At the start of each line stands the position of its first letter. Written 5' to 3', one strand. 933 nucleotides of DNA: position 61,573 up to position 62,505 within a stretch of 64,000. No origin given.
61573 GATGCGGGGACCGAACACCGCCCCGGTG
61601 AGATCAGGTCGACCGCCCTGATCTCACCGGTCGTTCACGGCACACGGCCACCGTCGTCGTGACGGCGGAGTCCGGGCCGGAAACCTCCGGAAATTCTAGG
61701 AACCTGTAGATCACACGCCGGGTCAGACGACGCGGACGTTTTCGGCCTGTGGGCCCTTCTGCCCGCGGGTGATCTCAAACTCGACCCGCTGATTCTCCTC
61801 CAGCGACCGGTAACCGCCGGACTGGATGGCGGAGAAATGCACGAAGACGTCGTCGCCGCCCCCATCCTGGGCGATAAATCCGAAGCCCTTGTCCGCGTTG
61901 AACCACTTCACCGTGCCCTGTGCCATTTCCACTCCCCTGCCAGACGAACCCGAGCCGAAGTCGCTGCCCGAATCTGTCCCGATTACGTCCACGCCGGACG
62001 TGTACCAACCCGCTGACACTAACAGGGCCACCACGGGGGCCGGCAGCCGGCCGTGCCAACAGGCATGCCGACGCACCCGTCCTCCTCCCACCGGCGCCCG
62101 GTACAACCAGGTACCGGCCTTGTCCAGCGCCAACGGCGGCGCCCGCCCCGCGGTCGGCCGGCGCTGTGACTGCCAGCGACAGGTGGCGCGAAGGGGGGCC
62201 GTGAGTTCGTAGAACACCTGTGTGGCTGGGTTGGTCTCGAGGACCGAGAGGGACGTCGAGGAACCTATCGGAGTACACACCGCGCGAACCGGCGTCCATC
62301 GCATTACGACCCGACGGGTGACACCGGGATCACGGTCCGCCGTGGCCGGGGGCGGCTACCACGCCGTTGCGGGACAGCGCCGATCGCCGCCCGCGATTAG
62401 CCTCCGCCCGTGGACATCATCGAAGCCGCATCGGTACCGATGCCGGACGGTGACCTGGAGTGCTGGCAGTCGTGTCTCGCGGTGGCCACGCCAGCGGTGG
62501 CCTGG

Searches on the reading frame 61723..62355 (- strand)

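Call 47: search_protein_families(library=pfam, proteins=[window:61723-62355:-], max_evalue=0.00001)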
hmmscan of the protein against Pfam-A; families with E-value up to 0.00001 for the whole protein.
window:61723-62355:- (210 aa): 1 family
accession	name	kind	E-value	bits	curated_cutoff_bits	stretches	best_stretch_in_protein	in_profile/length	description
PF00313.28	CSD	-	1e-30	105.9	27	1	146-209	2-65/66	'Cold-shock' DNA-binding domain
